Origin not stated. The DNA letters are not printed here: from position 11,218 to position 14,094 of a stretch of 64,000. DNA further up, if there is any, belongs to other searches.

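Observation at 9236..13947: Translationally coupled NHL-propeller / Yip1 / ~860-aa unknown-protein trio between two sugar ABC importers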

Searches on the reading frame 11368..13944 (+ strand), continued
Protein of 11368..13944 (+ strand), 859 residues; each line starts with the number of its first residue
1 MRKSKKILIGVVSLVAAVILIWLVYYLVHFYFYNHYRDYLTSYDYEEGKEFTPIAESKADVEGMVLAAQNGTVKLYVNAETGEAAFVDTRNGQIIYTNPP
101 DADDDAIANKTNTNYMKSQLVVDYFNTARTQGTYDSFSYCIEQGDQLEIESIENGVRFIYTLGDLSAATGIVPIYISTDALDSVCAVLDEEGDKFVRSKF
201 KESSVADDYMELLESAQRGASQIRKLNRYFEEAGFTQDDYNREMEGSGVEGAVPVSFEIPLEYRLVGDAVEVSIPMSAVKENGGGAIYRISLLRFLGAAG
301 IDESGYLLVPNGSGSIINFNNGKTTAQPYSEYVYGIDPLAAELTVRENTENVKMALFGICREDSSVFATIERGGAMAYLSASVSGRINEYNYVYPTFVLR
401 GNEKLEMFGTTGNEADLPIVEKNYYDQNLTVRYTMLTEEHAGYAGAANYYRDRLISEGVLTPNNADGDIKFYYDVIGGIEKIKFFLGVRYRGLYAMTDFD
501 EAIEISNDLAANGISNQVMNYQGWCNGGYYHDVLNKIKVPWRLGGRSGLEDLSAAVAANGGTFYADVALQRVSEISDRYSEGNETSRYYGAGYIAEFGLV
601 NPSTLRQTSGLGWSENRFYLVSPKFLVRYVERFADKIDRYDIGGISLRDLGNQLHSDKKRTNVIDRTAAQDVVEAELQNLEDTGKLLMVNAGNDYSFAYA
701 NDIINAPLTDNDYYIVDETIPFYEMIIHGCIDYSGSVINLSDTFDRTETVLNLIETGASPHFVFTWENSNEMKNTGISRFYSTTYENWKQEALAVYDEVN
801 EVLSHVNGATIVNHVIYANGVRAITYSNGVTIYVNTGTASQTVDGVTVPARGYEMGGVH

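Call 66: find_homologous_proteins(query=L083:7777-9972:+, max_evalue=1e-10)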
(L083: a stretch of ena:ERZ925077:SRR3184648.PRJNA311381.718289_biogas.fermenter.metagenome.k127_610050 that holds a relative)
Query L083:7777-9972:+ (732 aa): 877 proteins with E <= 1e-10 among 8000 candidates; the best 120 are listed.
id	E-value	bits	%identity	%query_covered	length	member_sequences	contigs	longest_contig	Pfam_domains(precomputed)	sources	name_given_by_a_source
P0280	0.0e+0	1640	100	100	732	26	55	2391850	PF04893.23,PF01436.28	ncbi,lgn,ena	-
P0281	0.0e+0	1198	70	99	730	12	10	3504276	PF04893.23,PF01436.28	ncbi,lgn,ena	-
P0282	0.0e+0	1164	71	96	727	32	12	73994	PF04893.23,PF01436.28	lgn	-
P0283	2.5e-290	983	59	99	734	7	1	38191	PF04893.23,PF01436.28,PF25021.2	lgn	-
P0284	2.3e-287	973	58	98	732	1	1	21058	PF04893.23,PF01436.28,PF25021.2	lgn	-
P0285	4.1e-282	956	57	99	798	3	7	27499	PF04893.23,PF01436.28,PF07719.24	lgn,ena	-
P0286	1.9e-276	937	58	96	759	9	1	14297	PF04893.23,PF01436.28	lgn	-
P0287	1.3e-199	683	46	97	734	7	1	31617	PF04893.23,PF01436.28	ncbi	-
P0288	5.8e-199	681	46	98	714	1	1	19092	PF04893.23,PF01436.28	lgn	-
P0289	3.1e-198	679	44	96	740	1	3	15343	PF04893.23,PF01436.28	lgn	-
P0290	1.4e-197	676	45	97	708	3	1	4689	PF04893.23,PF01436.28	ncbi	-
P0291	4.4e-195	668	44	99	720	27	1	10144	PF04893.23,PF13414.13,PF01436.28,PF07719.24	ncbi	ncbi:MAG: YIP1 family protein [Limnochordia bacterium]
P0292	6.9e-195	668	43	99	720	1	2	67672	PF04893.23,PF13414.13,PF01436.28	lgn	-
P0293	1.4e-194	666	44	98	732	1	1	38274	PF04893.23,PF13414.13,PF01436.28,PF08450.19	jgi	jgi:hypothetical protein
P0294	1.5e-194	666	44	98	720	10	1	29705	PF04893.23,PF13414.13,PF01436.28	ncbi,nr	ncbi:MAG TPA: hypothetical protein GX739_04725 [Firmicutes bacterium]|nr:hypothetical protein [Bacil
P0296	2.0e-193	663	44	98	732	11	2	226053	PF04893.23,PF13414.13,PF00515.35,PF01436.28,PF07719.24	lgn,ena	-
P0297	9.8e-193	660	44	98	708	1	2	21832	PF04893.23,PF01436.28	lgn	-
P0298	2.0e-191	656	43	96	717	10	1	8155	PF04893.23,PF01436.28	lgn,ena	-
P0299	7.6e-191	654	43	99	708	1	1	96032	PF04893.23,PF13432.13,PF01436.28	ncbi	ncbi:YIP1 family protein [Natronospora cellulosivora (SeqCode)]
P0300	1.0e-190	654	44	98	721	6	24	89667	PF04893.23,PF01436.28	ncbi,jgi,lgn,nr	ncbi:MAG TPA: DUF1282 family protein [Firmicutes bacterium]|nr:DUF1282 family protein [Bacillota bac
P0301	2.0e-189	649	45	96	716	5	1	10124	PF04893.23,PF01436.28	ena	-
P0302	2.6e-189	649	44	96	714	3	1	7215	PF04893.23,PF01436.28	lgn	-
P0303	3.3e-189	649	45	96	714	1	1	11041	PF04893.23,PF01436.28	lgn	-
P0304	5.6e-189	648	43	98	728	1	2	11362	PF04893.23,PF01436.28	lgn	-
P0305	6.1e-189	648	42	100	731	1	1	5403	PF04893.23,PF01436.28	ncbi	-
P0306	9.5e-189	647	45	97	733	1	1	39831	PF04893.23,PF01436.28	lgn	-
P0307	2.7e-188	646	45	98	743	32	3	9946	PF04893.23,PF17170.11,PF01436.28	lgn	-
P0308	4.8e-188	645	45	96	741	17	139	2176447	PF04893.23,PF01436.28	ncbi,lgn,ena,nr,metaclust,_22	ncbi:MAG TPA: DUF1282 family protein [Halanaerobiaceae bacterium]|nr:YIP1 family protein [Bacillota 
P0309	1.4e-187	643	44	96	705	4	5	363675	PF04893.23,PF13414.13,PF01436.28,PF08450.19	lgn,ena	-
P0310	5.3e-187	641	43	98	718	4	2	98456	PF04893.23,PF01436.28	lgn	-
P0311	7.7e-187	641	44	98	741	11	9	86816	PF04893.23,PF17170.11,PF01436.28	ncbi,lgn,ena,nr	ncbi:MAG: DUF1282 family protein [Halanaerobiaceae bacterium]|nr:DUF1282 family protein [Halanaerobi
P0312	9.0e-187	641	43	98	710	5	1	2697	PF04893.23,PF17170.11,PF13432.13,PF01436.28,PF08450.19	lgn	-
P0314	7.7e-186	638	42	99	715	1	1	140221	PF04893.23,PF01436.28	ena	-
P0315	8.0e-186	638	43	97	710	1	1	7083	PF04893.23,PF01436.28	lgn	-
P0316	2.0e-185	636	42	99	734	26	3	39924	PF04893.23,PF13432.13,PF01436.28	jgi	-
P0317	2.9e-185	636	42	96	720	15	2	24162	PF04893.23,PF13432.13,PF01436.28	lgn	-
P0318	4.4e-185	635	43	100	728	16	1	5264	PF04893.23,PF13414.13,PF00515.35,PF13432.13,PF01436.28,PF07719.24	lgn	-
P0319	7.1e-185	634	44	96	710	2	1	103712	PF04893.23,PF01436.28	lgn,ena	-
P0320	1.1e-184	634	43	98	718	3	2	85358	PF04893.23,PF17170.11,PF01436.28,PF08450.19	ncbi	-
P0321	1.2e-183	630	43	95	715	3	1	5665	PF04893.23,PF01436.28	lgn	-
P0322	2.9e-183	629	43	98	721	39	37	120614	PF04893.23,PF01436.28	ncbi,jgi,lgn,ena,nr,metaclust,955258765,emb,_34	ncbi:MAG: YIP1 family protein [Limnochordia bacterium]|nr:YIP1 family protein [Bacillota bacterium]|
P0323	6.6e-183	628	42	99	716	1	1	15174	PF04893.23,PF01436.28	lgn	-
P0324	7.7e-183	628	42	99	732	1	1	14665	PF04893.23,PF01436.28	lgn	-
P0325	1.1e-182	627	44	98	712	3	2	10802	PF04893.23,PF01436.28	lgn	-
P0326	1.4e-182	627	43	98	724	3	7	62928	PF04893.23,PF01436.28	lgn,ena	-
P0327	3.0e-182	626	43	97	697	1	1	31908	PF04893.23,PF17170.11,PF01436.28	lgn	-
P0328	4.8e-182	625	41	96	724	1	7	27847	PF14559.13,PF04893.23,PF00515.35,PF13432.13,PF01436.28,PF07719.24,PF08450.19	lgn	-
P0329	9.1e-182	624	41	98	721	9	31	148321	PF04893.23,PF01436.28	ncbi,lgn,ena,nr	ncbi:MAG: hypothetical protein GX331_08630 [Firmicutes bacterium]|nr:hypothetical protein [Bacillota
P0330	1.3e-181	624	42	99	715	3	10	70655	PF04893.23,PF01436.28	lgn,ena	-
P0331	3.2e-181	622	42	99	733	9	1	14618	PF04893.23,PF13414.13,PF01436.28,PF07719.24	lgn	-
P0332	6.4e-181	621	44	95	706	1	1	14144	PF04893.23,PF13414.13,PF00515.35,PF13432.13,PF01436.28,PF07719.24,PF08450.19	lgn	-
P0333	1.9e-180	620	43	96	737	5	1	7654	PF04893.23,PF01436.28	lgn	-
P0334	2.9e-180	619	43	96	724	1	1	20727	PF04893.23,PF01436.28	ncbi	-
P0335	3.4e-180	619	42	97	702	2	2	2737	PF04893.23,PF17170.11,PF01436.28,PF08450.19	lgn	-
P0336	5.0e-180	618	43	95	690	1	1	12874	PF04893.23,PF01436.28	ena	-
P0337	1.2e-179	617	41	99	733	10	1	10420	PF04893.23,PF01436.28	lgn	-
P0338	1.7e-179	617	41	97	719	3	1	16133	PF04893.23,PF01436.28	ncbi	ncbi:MAG: YIP1 family protein [Bacillota bacterium]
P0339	3.6e-179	616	40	98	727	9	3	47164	PF04893.23,PF01436.28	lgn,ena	-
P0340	9.1e-179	614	41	99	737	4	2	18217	PF04893.23,PF01436.28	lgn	-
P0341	9.5e-179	614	42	97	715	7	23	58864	PF04893.23,PF17170.11,PF01436.28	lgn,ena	-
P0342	1.4e-178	614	41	97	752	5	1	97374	PF04893.23,PF17170.11,PF01436.28,PF08450.19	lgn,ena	-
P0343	1.6e-178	613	43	96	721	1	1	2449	PF04893.23,PF13432.13,PF01436.28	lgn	-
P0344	4.8e-178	612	42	99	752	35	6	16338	PF04893.23,PF13432.13,PF01436.28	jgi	-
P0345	4.9e-178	612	41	100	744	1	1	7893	PF04893.23,PF01436.28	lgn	-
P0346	1.3e-177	610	42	98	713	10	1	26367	PF04893.23,PF01436.28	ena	-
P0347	1.4e-177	610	41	98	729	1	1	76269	PF04893.23,PF01436.28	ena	-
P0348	2.1e-177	610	42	95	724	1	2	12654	PF04893.23,PF01436.28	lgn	-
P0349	2.5e-177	609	42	96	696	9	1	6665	PF04893.23,PF13414.13,PF01436.28,PF07719.24,PF08450.19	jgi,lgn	-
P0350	2.9e-177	609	41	98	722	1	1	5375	PF04893.23,PF01436.28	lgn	-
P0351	4.0e-177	609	41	98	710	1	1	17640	PF04893.23,PF01436.28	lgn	-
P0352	6.3e-177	608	42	98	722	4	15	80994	PF04893.23,PF01436.28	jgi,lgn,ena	-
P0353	1.5e-176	607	41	98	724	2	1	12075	PF04893.23,PF01436.28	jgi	jgi:DNA-binding beta-propeller fold protein YncE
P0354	1.9e-176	607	44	98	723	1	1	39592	PF04893.23,PF01436.28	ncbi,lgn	-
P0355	4.2e-176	605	43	96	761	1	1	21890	PF04893.23,PF01436.28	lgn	-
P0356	1.9e-175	603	42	98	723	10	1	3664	PF04893.23,PF01436.28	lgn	-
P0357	2.2e-175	603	40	96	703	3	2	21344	PF04893.23,PF00515.35,PF01436.28,PF07719.24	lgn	-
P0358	1.1e-174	601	43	96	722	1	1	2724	PF04893.23,PF13414.13,PF13432.13,PF01436.28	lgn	-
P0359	1.7e-174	600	43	98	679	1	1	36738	PF04893.23,PF01436.28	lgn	-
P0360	2.3e-174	600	42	99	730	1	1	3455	PF04893.23,PF01436.28,PF08450.19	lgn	-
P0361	3.0e-174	599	41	97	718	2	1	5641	PF04893.23,PF01436.28,PF08450.19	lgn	-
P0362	4.7e-174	599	41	98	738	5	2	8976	PF14559.13,PF04893.23,PF13414.13,PF00515.35,PF13432.13,PF01436.28,PF07719.24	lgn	-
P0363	7.3e-174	598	41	99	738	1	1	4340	PF04893.23,PF01436.28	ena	-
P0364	1.4e-173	597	40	98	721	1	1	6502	PF04893.23,PF01436.28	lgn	-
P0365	3.1e-173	596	42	98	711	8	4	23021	PF04893.23,PF01436.28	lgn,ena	-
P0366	5.1e-173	595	41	98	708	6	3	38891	PF04893.23,PF01436.28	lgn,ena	-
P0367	5.7e-173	595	42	97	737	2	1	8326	PF04893.23,PF01436.28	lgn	-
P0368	6.8e-173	595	40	98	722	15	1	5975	PF04893.23,PF01436.28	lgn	-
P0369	1.3e-172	594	42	98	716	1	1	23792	PF04893.23,PF01436.28,PF08450.19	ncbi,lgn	-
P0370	3.5e-172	592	41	96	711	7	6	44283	PF04893.23,PF01436.28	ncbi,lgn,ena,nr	ncbi:MAG: DUF1282 family protein [Firmicutes bacterium]|nr:DUF1282 family protein [Bacillota bacteri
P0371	3.8e-172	592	41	97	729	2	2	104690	PF04893.23,PF17170.11,PF01436.28,PF08450.19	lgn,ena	-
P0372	4.4e-172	592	42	95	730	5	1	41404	PF04893.23,PF01436.28,PF08450.19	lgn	-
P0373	5.5e-172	592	40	99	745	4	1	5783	PF04893.23,PF01436.28,PF08450.19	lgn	-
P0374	8.4e-172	591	41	100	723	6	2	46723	PF04893.23,PF13432.13,PF01436.28,PF07719.24,PF08450.19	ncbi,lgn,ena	-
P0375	9.9e-172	591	40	98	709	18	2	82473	PF04893.23,PF01436.28,PF08450.19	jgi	jgi:tetratricopeptide (TPR) repeat protein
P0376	1.0e-171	591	40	96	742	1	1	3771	PF04893.23,PF01436.28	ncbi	ncbi:MAG: YIP1 family protein [bacterium]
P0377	1.6e-171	590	44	61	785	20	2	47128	PF04893.23,PF01436.28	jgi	-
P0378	4.3e-171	589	40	98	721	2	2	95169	PF04893.23,PF01436.28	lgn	-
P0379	5.2e-171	589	41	98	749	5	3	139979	PF04893.23,PF01436.28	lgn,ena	-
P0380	6.6e-171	588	41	97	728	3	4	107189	PF04893.23,PF01436.28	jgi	jgi:hypothetical protein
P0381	8.1e-171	588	39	96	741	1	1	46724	PF04893.23,PF01436.28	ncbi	ncbi:MAG: YIP1 family protein [Halanaerobiales bacterium]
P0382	1.8e-170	587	42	95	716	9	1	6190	PF04893.23,PF13432.13,PF01436.28,PF07719.24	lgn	-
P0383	1.8e-170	587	41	98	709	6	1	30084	PF04893.23,PF01436.28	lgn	-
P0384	4.3e-170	586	41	98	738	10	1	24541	PF04893.23,PF01436.28,PF25021.2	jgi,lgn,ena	-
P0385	5.0e-170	585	40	98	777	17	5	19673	PF04893.23,PF01436.28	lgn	-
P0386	5.2e-170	585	42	96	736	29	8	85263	PF04893.23,PF01436.28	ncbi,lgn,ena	-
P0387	1.1e-169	584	41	96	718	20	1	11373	PF04893.23,PF01436.28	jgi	-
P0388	1.7e-169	584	46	28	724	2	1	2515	PF04893.23,PF01436.28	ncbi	ncbi:MAG: YIP1 family protein [Nanoarchaeota archaeon]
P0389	7.1e-169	582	42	97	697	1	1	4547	PF04893.23,PF01436.28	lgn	-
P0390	9.7e-169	581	41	96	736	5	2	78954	PF04893.23,PF01436.28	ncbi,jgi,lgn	-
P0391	1.2e-168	581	40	99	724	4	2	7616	PF04893.23,PF01436.28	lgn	-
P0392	4.5e-168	579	42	98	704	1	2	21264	PF04893.23,PF01436.28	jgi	-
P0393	8.5e-168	578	40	95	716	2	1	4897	PF04893.23,PF01436.28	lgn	-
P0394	4.5e-167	576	40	98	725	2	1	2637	PF04893.23,PF01436.28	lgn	-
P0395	6.5e-167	575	42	99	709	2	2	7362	PF04893.23,PF13414.13,PF13432.13,PF01436.28,PF07719.24,PF08450.19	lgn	-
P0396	2.5e-166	573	41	97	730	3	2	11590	PF04893.23,PF01436.28,PF08450.19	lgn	-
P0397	6.2e-166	572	41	96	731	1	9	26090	PF04893.23,PF01436.28,PF08450.19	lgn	-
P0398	7.0e-166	572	38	98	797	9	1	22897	PF04893.23,PF01436.28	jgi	jgi:hypothetical protein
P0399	1.1e-165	571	41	97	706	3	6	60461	PF04893.23,PF01436.28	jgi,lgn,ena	-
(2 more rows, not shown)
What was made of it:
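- The fusion family has 877 hits (call 66). The family also occurs in lineages named Halanaerobiales and Limnochordia (call 66).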

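Call 69: list_cluster_members(proteins=[window:11368-13944:+, window:9236-10717:+, window:10720-11349:+, window:31050-32936:+])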
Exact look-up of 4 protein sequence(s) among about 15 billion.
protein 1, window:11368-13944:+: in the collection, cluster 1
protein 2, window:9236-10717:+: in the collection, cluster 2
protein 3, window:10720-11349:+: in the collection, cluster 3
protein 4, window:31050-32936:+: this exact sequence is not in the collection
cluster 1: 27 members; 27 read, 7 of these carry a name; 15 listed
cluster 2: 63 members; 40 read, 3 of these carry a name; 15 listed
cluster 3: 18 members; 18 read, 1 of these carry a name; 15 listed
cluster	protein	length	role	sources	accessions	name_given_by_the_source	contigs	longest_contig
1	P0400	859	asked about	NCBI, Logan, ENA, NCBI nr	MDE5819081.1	MAG: hypothetical protein K2I07_07135 [Lachnospiraceae bacterium] | hypothetical protein [Lachnospiraceae bacterium]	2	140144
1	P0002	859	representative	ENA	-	-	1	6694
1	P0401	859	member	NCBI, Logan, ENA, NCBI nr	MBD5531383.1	MAG: hypothetical protein HDQ98_04155 [Lachnospiraceae bacterium] | hypothetical protein [Lachnospiraceae bacterium]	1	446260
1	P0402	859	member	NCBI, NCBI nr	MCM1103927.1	MAG: DUF5696 domain-containing protein [Clostridium sp.] | DUF5696 domain-containing protein [Clostridium sp.]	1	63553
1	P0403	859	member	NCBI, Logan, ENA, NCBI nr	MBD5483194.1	MAG: hypothetical protein HDR15_11850 [Lachnospiraceae bacterium] | hypothetical protein [Lachnospiraceae bacterium]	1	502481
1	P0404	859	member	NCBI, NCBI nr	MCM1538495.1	MAG: DUF5696 domain-containing protein [bacterium] | DUF5696 domain-containing protein [bacterium]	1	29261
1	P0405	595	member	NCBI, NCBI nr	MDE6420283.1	MAG: hypothetical protein K2K87_07130, partial [Lachnospiraceae bacterium] | hypothetical protein [Lachnospiraceae bacterium]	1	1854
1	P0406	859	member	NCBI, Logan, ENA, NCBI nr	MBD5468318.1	MAG: hypothetical protein HDR21_09240 [Lachnospiraceae bacterium] | hypothetical protein [Lachnospiraceae bacterium]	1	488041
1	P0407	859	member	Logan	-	-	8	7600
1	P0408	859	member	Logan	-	-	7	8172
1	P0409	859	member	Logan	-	-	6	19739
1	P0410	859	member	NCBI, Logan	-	-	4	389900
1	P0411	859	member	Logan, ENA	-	-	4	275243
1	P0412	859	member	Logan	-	-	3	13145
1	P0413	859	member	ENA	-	-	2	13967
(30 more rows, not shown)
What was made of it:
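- On SMP-30/gluconolactonase (the NCBI record names the NHL protein 'gluconolactonase'): The name given by the source appears in call 69.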

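Call 79: predict_structure(alignment_id=A6)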
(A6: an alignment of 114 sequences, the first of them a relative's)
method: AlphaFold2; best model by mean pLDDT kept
length: 732 residues; sequences in the alignment: 114
mean_pLDDT: 93.3   pTM: 0.87
mean pLDDT of the five models: 93.3, 92.5, 92.3, 92.1, 91.7
residues with pLDDT >= 90: 620; 70-90: 76; 50-70: 31; < 50: 5
segments of 3 or more residues with pLDDT < 50: 1-4
pLDDT, mean of each block of 10 residues (from residue 1): 58 92 74 90 94 97 97 97 98 98 98 98 98 98 97 94 83 97 95 92 91 75 89 72 94 88 72 93 90 69 91 97 97 97 96 97 97 98 98 98 98 97 98 98 98 97 97 95 91 90 96 96 96 97 97 97 98 96 93 96 97 89 97 98 98 97 98 98 96 97 95 95 97 92
secondary structure, 60 per line:
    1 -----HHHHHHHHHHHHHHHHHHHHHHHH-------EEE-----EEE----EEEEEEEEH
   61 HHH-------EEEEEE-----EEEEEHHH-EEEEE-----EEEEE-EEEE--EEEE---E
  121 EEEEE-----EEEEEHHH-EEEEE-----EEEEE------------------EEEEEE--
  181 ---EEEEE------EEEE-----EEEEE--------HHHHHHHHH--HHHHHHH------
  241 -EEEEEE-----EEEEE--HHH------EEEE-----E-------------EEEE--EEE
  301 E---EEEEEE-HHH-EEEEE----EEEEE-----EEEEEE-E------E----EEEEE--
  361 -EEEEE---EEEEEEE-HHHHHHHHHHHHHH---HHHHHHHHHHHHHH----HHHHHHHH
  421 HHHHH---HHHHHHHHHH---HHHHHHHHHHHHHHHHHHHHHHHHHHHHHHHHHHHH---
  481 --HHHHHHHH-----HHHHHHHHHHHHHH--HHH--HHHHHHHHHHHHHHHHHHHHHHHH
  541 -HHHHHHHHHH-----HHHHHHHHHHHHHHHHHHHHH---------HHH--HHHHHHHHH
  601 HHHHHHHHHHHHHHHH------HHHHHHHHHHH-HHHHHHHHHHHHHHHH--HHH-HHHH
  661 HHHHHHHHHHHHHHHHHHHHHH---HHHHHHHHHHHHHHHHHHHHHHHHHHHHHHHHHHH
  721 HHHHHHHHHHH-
elements in order (helices of 4 or more, strands of 3 or more residues): H6-29 E37-39 E45-47 E52-59 H60-63 E71-76 E82-86 E91-95 E101-105 E107-110 E113-116 E120-125 E131-135 E140-144 E150-154 E173-178 E184-188 E195-198 E204-208 H217-225 H228-234 E242-247 E253-257 E269-272 E292-295 E298-301 E305-310 E316-320 E325-329 E335-340 E354-358 E362-366 E370-376 H378-391 H395-408 H413-425 H429-438 H442-477 H483-490 H496-509 H517-540 H542-551 H557-577 H592-616 H623-633 H635-650 H657-682 H686-731
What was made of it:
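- On NHL-repeat beta-propeller (PF01436): The homologous fusion protein models as a propeller over residues 37-376 (call 79).
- The fusion models as one rigid unit, pLDDT 93.3 and pTM 0.87 (call 79).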
